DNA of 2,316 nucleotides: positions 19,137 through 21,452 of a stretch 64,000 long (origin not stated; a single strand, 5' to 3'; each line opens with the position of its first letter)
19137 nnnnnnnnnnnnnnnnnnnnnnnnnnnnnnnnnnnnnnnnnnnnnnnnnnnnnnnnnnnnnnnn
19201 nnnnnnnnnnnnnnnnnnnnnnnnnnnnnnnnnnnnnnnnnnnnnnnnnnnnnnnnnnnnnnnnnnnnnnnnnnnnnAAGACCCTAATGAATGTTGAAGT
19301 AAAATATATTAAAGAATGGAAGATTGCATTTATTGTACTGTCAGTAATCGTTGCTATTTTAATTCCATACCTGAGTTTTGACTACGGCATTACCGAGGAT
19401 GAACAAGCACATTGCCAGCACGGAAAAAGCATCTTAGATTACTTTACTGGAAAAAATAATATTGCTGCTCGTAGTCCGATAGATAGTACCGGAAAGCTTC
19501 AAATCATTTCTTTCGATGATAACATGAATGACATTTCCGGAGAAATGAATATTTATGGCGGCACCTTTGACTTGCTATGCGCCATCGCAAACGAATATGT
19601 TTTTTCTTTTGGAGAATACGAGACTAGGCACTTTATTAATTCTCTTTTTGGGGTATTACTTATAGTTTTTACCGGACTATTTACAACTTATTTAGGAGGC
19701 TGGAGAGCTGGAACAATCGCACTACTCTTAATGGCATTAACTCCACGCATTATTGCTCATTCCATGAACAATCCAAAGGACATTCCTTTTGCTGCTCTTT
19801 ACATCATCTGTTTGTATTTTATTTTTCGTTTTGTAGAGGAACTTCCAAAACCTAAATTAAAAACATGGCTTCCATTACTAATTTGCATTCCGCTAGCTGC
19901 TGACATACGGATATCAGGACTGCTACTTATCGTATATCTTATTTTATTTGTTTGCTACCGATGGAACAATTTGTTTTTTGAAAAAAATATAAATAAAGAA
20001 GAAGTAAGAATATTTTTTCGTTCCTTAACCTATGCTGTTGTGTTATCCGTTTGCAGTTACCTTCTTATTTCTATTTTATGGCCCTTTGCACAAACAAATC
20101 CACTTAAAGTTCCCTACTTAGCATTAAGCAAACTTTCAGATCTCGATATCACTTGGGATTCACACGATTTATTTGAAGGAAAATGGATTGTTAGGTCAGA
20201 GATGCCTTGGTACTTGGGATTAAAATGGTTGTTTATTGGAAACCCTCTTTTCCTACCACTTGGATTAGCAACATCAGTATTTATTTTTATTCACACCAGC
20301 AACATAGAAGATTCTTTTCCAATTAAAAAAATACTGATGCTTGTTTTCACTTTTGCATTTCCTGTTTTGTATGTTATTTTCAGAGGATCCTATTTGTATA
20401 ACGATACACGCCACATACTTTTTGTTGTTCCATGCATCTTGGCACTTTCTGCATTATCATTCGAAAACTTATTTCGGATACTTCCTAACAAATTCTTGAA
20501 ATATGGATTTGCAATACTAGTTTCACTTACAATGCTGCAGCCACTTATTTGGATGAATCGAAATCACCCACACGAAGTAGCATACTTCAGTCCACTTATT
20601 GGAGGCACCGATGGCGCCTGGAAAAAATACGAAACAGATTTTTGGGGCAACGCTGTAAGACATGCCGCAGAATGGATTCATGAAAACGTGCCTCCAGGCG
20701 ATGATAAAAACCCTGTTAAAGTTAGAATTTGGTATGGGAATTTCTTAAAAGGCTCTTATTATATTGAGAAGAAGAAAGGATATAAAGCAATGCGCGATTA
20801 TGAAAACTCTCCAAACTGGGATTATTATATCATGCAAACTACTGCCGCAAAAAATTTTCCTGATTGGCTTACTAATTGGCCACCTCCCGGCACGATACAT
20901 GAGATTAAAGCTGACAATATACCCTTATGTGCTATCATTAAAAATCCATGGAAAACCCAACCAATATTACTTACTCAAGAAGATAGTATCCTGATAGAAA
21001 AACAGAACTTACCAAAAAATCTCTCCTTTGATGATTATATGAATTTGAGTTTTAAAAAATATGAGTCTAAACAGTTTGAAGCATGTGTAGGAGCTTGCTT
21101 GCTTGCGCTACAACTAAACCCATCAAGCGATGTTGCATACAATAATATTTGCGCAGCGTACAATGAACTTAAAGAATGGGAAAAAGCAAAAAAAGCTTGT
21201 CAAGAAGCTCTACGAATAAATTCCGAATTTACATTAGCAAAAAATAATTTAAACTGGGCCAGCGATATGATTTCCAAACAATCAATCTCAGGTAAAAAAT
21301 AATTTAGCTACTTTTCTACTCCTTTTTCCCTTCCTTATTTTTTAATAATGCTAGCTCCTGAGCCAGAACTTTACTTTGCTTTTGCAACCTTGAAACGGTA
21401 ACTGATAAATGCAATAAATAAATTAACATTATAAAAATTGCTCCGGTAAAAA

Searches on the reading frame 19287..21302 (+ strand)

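Call 34: search_protein_families(library=pfam, proteins=[window:19287-21302:+], max_evalue=0.00001)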
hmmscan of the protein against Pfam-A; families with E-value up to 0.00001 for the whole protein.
window:19287-21302:+ (671 aa): 2 families
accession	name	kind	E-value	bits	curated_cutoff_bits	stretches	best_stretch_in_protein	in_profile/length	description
PF13231.12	PMT_2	-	2.2e-06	28.4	26.1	1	119-225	29-132/160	Dolichyl-phosphate-mannose-protein mannosyltransferase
PF00515.34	TPR_1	-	3.3e-06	27.1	27.8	1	617-647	3-33/34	Tetratricopeptide repeat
